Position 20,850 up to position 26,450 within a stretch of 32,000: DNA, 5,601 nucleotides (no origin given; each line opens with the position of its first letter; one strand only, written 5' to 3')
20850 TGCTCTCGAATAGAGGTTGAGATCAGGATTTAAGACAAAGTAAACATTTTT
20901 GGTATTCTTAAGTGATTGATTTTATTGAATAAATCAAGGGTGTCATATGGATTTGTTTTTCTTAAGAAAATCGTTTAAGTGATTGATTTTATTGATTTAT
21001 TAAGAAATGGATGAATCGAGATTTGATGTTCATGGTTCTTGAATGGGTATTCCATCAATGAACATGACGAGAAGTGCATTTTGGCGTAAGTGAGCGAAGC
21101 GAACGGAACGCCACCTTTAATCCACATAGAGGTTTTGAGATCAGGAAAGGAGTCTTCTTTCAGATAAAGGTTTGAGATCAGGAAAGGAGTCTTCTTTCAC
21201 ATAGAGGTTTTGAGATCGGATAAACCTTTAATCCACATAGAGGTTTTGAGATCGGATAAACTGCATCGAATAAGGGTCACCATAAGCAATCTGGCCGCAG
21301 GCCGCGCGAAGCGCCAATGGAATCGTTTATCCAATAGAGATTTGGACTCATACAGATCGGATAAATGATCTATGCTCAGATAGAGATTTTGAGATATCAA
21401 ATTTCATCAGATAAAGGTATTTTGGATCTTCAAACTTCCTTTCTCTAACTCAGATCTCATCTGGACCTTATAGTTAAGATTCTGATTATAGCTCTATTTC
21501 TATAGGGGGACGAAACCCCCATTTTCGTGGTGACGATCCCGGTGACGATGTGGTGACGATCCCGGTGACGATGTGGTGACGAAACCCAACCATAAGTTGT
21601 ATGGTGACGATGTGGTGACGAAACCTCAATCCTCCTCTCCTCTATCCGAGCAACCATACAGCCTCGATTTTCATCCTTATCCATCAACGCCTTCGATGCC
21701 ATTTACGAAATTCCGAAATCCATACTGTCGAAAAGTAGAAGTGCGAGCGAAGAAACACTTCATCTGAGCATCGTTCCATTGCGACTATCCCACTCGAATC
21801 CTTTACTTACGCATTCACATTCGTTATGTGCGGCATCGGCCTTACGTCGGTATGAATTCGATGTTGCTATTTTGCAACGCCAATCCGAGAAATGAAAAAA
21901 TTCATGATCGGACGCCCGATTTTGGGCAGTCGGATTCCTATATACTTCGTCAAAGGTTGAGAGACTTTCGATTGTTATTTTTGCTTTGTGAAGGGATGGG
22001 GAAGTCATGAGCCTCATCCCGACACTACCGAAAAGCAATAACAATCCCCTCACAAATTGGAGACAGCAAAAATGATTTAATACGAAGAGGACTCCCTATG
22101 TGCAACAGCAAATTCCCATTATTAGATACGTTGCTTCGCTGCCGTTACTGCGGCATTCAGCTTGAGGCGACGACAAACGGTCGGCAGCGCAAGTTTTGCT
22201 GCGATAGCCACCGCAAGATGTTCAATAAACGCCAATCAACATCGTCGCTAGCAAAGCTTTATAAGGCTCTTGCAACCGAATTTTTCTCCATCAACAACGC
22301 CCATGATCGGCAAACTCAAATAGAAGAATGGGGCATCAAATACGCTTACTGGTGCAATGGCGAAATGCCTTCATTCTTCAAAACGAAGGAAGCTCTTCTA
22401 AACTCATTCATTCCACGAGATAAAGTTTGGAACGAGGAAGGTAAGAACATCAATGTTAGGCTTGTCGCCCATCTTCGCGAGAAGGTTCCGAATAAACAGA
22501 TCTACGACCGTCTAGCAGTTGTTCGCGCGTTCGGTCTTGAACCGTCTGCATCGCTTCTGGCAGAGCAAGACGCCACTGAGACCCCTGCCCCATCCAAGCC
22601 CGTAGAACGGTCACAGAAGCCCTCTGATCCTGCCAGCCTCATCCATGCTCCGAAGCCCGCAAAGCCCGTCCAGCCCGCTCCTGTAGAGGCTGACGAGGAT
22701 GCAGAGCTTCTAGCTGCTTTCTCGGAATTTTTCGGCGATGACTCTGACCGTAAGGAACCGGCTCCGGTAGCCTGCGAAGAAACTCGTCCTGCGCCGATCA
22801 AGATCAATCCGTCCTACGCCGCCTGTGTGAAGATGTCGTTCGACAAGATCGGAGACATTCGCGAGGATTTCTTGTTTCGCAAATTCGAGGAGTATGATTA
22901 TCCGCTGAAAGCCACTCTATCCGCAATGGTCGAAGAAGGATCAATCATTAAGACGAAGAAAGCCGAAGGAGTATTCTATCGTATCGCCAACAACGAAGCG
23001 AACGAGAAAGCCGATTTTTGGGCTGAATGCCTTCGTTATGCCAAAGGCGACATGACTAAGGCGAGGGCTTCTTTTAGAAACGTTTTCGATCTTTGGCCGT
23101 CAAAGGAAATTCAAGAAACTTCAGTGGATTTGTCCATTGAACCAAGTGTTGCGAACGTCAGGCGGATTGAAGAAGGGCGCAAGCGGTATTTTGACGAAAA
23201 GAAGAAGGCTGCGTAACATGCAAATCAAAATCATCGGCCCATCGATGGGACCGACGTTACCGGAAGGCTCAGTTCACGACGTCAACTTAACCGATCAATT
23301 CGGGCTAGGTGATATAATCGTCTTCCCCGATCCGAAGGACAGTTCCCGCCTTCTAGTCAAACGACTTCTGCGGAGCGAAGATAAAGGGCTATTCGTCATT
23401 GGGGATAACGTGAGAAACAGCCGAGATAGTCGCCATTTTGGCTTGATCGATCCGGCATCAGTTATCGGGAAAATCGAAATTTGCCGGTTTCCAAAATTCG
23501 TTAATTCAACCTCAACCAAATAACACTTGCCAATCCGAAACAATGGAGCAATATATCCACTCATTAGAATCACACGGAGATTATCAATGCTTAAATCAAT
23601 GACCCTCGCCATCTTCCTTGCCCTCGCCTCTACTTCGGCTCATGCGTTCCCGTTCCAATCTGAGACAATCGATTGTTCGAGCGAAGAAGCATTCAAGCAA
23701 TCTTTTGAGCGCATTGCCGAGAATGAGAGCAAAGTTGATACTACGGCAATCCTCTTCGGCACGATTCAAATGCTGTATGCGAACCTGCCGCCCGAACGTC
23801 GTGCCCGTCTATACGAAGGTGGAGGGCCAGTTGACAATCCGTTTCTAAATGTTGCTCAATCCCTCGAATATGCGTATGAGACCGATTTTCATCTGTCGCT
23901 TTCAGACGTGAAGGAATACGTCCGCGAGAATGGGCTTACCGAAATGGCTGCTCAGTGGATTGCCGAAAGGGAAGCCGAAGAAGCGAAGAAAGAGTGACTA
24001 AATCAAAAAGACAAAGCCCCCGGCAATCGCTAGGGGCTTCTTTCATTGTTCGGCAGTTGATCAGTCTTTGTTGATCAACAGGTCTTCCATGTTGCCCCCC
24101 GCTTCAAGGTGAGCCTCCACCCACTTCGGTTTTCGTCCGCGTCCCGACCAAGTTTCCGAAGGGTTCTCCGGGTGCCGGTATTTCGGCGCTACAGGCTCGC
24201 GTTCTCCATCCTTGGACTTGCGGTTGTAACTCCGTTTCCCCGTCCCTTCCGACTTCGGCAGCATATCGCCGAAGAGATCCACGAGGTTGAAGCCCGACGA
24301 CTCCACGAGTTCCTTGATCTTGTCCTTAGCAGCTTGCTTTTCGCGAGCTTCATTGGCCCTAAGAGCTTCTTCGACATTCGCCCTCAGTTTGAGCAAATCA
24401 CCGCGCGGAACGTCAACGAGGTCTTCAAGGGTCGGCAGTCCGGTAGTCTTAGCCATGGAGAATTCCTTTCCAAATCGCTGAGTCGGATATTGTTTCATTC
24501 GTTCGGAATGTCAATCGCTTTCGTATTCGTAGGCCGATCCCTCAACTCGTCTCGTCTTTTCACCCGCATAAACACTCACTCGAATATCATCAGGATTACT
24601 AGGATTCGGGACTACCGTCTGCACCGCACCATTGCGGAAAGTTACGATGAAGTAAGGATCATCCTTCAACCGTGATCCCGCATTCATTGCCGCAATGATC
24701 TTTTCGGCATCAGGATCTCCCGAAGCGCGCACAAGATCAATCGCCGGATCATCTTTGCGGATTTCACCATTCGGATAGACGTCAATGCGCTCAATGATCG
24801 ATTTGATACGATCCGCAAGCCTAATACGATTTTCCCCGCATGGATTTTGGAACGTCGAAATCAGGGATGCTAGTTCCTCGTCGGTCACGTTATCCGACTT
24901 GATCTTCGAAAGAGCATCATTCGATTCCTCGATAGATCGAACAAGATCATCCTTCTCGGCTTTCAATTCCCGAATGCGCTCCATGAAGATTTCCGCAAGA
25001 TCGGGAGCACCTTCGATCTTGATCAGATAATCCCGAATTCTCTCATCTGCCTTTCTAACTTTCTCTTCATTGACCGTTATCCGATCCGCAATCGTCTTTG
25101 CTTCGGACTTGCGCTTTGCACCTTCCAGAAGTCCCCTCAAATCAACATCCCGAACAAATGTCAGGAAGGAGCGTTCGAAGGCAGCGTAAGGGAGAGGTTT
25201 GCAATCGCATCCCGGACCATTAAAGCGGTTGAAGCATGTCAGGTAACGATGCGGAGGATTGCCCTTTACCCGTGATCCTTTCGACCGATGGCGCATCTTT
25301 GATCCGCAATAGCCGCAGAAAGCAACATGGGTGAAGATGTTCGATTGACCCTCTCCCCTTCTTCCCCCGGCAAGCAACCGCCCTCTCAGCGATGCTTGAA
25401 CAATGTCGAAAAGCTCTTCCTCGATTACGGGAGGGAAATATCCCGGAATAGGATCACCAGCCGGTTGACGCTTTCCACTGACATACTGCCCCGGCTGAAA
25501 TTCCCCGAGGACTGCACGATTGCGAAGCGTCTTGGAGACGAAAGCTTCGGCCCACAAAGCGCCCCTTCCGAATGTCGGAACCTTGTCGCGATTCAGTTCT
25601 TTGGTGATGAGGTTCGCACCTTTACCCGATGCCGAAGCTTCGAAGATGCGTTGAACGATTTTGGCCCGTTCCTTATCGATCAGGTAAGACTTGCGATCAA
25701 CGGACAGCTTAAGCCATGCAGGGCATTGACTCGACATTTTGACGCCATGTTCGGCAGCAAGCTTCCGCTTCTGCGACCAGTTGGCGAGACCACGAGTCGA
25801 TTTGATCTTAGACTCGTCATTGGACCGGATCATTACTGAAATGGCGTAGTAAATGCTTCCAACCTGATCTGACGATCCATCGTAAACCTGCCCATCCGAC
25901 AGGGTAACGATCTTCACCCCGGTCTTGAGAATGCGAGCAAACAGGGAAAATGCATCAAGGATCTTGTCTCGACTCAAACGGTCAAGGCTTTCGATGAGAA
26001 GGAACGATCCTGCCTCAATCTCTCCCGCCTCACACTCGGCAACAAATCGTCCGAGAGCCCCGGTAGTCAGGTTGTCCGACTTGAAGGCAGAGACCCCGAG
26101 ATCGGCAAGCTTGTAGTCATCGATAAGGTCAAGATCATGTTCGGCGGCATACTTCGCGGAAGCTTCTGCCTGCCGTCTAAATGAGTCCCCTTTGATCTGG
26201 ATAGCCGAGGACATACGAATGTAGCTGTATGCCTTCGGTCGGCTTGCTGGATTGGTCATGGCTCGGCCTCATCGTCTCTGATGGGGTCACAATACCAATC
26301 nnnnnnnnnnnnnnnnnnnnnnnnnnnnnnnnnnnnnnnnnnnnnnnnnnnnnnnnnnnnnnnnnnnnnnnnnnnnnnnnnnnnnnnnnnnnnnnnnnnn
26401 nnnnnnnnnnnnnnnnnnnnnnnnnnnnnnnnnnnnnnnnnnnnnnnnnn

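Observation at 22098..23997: Tightly coupled operon: zinc-ribbon/winged-helix protein, anchorless mini S26 peptidase, and an A-X-A signal-peptide protein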

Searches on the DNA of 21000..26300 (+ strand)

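Call 8: search_dna_similar(query=window:21000-26300:+, collection=phages, mode=near)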
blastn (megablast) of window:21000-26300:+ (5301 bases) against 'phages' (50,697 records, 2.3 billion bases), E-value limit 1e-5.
No match.

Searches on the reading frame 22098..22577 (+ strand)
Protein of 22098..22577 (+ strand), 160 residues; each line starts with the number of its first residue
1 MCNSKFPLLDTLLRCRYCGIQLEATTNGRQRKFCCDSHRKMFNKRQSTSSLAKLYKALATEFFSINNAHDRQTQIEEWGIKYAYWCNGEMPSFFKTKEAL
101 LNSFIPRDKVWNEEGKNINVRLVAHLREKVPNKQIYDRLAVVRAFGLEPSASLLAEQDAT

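Call 101: search_protein_families(library=pfam, proteins=[window:22098-22577:+], max_evalue=10)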
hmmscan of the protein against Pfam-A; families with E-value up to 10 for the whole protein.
window:22098-22577:+ (160 aa): 2 families
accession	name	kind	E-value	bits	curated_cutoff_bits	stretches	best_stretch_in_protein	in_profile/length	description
PF13408.12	Zn_ribbon_recom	-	0.042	14.7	25.3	1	8-43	1-37/58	Recombinase zinc beta ribbon domain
PF24273.1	TRASH_HVO_1752_C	-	0.082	13.5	27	1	24-45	18-39/47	HVO_1752, C-terminal TRASH domain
